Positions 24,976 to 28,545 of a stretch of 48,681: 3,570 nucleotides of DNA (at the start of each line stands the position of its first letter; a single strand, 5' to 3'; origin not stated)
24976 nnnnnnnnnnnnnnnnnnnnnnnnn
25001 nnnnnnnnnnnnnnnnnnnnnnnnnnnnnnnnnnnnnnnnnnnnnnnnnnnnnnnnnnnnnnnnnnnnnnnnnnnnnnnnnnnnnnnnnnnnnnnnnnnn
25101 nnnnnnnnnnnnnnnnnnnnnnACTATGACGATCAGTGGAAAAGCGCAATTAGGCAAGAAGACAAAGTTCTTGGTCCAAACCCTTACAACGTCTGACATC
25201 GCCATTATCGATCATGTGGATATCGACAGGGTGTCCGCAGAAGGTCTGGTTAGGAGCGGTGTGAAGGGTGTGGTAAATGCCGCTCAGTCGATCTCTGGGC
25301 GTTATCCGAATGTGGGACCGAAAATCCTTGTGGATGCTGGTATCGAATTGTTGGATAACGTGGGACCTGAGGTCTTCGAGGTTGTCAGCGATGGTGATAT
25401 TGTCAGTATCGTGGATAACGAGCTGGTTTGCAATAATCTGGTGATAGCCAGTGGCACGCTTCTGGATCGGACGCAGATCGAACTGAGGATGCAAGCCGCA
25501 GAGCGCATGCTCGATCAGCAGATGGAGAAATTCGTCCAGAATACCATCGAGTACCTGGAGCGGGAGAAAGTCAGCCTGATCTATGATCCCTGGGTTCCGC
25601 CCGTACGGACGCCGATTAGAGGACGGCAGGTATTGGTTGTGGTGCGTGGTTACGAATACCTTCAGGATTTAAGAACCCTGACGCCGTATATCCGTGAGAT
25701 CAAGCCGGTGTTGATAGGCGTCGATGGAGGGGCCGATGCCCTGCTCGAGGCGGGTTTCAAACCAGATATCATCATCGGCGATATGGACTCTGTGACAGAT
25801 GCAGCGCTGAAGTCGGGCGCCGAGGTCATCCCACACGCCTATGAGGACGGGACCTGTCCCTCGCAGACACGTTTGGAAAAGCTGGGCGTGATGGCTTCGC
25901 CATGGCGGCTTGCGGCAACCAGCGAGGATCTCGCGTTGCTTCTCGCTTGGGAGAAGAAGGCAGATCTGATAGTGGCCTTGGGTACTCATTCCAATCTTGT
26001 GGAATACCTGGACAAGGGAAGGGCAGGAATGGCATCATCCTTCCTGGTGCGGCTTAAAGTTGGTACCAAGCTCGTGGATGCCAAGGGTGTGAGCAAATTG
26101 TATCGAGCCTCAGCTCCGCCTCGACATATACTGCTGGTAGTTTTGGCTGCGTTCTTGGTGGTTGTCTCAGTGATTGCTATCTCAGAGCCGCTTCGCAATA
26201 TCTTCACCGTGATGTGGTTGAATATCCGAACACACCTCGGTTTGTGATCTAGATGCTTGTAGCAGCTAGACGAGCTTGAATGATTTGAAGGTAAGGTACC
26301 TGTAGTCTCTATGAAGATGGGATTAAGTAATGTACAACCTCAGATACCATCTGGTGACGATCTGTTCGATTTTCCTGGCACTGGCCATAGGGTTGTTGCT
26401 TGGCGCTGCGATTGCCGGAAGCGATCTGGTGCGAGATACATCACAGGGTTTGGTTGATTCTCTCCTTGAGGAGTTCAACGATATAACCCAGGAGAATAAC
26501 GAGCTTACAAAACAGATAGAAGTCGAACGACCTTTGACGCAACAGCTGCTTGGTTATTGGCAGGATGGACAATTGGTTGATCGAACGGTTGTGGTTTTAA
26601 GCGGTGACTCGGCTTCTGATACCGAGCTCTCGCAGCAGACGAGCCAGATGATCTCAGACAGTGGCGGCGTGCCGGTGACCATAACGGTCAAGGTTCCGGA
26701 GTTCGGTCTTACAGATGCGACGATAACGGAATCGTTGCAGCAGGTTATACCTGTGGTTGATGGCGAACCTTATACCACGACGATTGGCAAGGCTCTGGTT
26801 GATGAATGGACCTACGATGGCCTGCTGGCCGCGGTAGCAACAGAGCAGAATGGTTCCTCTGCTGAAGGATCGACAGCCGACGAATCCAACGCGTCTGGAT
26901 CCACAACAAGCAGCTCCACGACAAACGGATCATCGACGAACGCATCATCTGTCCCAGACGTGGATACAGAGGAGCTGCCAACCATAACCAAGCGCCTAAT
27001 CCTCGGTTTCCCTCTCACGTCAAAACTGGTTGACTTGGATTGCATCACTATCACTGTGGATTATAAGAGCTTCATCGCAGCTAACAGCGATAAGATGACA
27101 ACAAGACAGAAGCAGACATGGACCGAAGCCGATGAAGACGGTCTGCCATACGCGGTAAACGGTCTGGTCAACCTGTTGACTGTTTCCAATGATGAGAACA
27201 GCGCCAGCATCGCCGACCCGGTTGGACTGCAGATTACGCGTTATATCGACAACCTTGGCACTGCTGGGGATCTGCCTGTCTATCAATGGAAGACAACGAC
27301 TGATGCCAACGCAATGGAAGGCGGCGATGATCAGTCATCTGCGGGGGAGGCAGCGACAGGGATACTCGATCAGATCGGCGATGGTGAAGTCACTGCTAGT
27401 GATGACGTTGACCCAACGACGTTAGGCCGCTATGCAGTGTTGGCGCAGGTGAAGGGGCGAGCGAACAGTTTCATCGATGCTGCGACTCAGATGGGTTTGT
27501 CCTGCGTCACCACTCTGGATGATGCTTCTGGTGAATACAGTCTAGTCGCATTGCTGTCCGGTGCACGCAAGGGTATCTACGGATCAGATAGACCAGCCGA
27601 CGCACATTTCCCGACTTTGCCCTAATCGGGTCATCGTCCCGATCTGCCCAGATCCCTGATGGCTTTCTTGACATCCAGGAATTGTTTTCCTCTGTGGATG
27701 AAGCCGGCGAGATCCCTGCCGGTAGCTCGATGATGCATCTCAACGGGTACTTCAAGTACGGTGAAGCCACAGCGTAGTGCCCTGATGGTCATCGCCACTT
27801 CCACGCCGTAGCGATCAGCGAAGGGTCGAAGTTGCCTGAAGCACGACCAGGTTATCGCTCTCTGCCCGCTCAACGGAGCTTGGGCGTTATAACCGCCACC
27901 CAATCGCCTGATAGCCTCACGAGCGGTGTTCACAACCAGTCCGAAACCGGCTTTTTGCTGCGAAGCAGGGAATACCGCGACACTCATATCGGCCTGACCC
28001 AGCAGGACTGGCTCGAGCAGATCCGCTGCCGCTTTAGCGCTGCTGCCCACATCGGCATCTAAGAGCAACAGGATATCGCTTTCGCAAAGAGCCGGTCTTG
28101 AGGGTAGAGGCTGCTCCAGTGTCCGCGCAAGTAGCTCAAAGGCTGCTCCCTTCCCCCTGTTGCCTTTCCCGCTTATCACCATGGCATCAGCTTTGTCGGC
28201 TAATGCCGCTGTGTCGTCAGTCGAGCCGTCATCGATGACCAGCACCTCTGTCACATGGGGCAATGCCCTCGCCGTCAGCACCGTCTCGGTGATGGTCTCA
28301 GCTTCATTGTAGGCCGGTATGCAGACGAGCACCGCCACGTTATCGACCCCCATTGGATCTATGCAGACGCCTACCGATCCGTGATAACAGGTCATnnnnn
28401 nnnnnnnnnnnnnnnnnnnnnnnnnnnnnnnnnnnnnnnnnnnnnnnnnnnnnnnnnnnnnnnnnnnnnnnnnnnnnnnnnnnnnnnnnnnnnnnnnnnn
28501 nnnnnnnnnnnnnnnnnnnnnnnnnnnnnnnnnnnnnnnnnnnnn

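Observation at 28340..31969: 1209-aa MurJ with an unassigned ~680-aa N-terminal ectodomain plus 11-TM extension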

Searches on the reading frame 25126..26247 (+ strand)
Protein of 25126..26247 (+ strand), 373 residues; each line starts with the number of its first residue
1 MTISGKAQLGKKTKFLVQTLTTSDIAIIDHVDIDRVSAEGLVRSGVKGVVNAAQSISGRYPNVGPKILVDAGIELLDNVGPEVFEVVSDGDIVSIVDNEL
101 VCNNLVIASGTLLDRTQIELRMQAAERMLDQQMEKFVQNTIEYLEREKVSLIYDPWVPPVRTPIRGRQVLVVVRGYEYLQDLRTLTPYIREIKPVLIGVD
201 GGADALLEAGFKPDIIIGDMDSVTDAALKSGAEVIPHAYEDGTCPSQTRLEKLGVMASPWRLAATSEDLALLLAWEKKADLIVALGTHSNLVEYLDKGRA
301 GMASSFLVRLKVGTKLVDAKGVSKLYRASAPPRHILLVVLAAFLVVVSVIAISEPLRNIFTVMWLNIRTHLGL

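Call 3: search_protein_families(library=pfam, proteins=[window:25126-26247:+], max_evalue=0.01)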
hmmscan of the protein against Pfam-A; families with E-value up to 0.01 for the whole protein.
window:25126-26247:+ (373 aa): 3 families
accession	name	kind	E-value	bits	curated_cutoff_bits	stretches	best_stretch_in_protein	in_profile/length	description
PF12555.13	SteA-like_C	-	1.4e-11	44.7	26.4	1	320-368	1-49/52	SteA-like C-terminal domain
PF04263.21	TPK_catalytic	-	2e-08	34.6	30.7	1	194-229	9-44/113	Thiamin pyrophosphokinase, catalytic domain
PF01973.23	MptE-like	-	0.0038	17.5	34.6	1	187-229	42-87/171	6-hydroxymethylpterin diphosphokinase MptE-like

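Call 4: search_protein_families(library=ncbifam, proteins=[window:25126-26247:+], max_evalue=0.01)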
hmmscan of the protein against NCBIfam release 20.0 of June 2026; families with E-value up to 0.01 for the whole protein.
window:25126-26247:+ (373 aa): 2 families
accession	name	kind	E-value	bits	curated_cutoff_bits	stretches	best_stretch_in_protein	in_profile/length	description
NF040608.1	division_SteA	equivalog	1.8e-140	468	150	1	3-370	1-368/369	putative cytokinetic ring protein SteA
TIGR01378.1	thi_PPkinase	equivalog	1.7e-10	40.7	76.4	1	180-229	9-57/206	thiamine diphosphokinase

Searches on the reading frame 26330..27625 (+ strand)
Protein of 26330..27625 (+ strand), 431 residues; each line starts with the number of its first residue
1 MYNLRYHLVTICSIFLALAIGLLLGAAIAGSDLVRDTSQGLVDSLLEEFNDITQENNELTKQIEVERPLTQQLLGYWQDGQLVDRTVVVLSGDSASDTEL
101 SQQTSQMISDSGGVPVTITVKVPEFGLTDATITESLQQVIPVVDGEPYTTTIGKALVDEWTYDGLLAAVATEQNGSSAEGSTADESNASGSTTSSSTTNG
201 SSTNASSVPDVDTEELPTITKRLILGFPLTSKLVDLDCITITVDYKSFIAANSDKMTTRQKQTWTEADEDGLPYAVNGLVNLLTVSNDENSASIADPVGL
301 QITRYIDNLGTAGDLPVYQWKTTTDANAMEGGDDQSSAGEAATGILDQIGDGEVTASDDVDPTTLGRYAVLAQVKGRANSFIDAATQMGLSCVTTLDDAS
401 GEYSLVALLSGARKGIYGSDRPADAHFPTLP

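Call 3: search_protein_families(library=pfam, proteins=[window:26330-27625:+], max_evalue=0.01)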
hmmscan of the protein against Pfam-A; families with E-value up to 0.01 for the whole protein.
window:26330-27625:+ (431 aa): 1 family
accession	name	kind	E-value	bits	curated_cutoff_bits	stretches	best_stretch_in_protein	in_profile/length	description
PF11382.13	MctB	-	3.2e-20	73.5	25.6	1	1-180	1-167/306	Copper transport outer membrane protein, MctB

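Call 4: search_protein_families(library=ncbifam, proteins=[window:26330-27625:+], max_evalue=0.01)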
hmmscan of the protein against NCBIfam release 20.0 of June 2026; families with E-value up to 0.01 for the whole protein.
window:26330-27625:+ (431 aa): 0 families

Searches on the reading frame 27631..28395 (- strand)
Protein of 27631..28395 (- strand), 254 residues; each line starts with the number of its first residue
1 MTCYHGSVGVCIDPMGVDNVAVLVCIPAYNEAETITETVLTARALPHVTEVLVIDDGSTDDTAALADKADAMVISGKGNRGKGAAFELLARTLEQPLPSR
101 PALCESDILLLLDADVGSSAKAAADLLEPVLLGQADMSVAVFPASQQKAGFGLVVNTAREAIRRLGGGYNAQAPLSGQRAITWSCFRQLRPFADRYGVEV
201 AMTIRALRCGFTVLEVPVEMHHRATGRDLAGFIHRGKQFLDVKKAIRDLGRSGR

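Call 3: search_protein_families(library=pfam, proteins=[window:27631-28395:-], max_evalue=0.01)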
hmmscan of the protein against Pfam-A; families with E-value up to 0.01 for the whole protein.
window:27631-28395:- (254 aa): 4 families
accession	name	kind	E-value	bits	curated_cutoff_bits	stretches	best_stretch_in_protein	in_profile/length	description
PF00535.33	Glycos_transf_2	-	2.1e-16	60.8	23.3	1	24-152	2-125/168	Glycosyl transferase family 2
PF13704.12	Glyco_tranf_2_4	-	0.00011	23.1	27.5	1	30-115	2-81/98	Glycosyl transferase family 2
PF13641.12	Glyco_tranf_2_3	-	0.001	19.6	27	1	22-116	3-97/230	Glycosyltransferase like family 2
PF10111.15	Glyco_tranf_2_2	-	0.0053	16.7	27.3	0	24-64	2-45/276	Glycosyltransferase like family 2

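Call 4: search_protein_families(library=ncbifam, proteins=[window:27631-28395:-], max_evalue=0.01)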
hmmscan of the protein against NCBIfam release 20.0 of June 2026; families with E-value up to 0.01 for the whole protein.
window:27631-28395:- (254 aa): 14 families
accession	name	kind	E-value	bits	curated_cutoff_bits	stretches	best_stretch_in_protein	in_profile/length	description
TIGR04182.1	glyco_TIGR04182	equivalog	2.9e-23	82.7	325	1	22-226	2-196/293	S-layer glycoprotein N-glycosyltransferase AglJ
NF010496.0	PRK13915.1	equivalog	7.9e-16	58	262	1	20-211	31-232/307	glucosyl-3-phosphoglycerate synthase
TIGR04283.1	glyco_like_mftF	equivalog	4.9e-11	42.6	182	1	24-82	3-62/221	TIGR04283 family arsenosugar biosynthesis glycosyltransferase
NF058614.1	PPMAGASynPpgS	equivalog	3.1e-10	39.8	370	1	22-87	2-65/226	polyprenyl-phospho-N-acetylgalactosaminyl synthase PpgS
TIGR03937.1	PgaC_IcaA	equivalog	7.5e-09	35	422.3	1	21-87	46-118/407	poly-beta-1,6-N-acetyl-D-glucosamine synthase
TIGR03469.1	HpnB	hypoth_equivalog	6.4e-06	25.4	379.25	1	21-71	45-97/386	hopene-associated glycosyltransferase HpnB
NF041391.1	DPhHxTase_Halo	equivalog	1.4e-05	24.2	375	1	28-89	3-63/213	dolichyl-phosphate hexose transferase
NF007986.1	PRK10714.1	equivalog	5.6e-05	22.3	529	1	22-83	8-77/316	undecaprenyl-phosphate 4-deoxy-4-formamido-L-arabinose transferase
NF053846.1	glyco_with_XrtP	equivalog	6e-05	21.9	520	1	25-137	46-165/440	XrtP-associated glycosyltransferase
NF041865.1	EpsU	equivalog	0.00034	19.7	700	1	24-88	43-112/394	exopolysaccharide biosynthesis GT2 family glycosyltransferase EpsU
NF041875.1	EPS_EpsD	equivalog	0.00074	19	370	1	24-69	3-51/325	exopolysaccharide biosynthesis glycosyltransferase EpsD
TIGR03030.1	CelA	equivalog_domain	0.0021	16.1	699.1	1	22-73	133-188/714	UDP-forming cellulose synthase catalytic subunit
TIGR03965.1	mycofact_glyco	equivalog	0.0024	16.8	280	1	16-85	69-145/467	mycofactocin biosynthesis glycosyltransferase MftF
NF047683.1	TeichurnBiosyTuaG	equivalog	0.003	17.2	400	1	21-68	7-55/252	teichuronic acid biosynthesis protein TuaG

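Call 73: search_solved_structures(query=window:27634-28353:-, max_evalue=0.01)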
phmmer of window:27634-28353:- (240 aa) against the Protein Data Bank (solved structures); distinct sequences matched with E-value up to 0.01: 11.
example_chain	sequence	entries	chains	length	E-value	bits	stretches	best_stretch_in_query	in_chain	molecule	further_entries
7pdo_A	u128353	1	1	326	3.8e-07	33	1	8-199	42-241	Glucosyl-3-phosphoglycerate synthase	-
7p5l_A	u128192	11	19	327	3.8e-07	33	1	8-199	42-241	Glucosyl-3-phosphoglycerate synthase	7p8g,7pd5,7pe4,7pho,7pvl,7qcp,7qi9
4y6n_A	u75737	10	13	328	3.4e-05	26.6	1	8-198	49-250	Glucosyl-3-phosphoglycerate synthase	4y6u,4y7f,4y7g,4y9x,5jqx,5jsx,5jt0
3e25_A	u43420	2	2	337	3.5e-05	26.5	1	8-198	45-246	Putative uncharacterized protein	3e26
4ddz_A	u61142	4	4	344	3.9e-05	26.4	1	8-198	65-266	GLUCOSYL-3-PHOSPHOGLYCERATE SYNTHASE (GpgS) | Glucosyl-3-phosphoglycerate synthase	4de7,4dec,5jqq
9bhc_C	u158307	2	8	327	0.00019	24.1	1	8-74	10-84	Undecaprenyl-phosphate 4-deoxy-4-formamido-L-arabinose transferase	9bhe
8vxh_A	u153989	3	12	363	0.00024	23.8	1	8-74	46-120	Undecaprenyl-phosphate 4-deoxy-4-formamido-L-arabinose transferase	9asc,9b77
3ckj_A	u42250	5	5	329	0.00039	23.1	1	8-197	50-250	Putative uncharacterized protein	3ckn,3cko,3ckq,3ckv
2z87_A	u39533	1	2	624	0.0011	21.6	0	8-54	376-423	Chondroitin synthase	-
2z86_A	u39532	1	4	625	0.0011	21.6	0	8-54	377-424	Chondroitin synthase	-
9hwj_A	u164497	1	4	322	0.004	19.8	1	8-55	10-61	Undecaprenyl-phosphate 4-deoxy-4-formamido-L-arabinose transferase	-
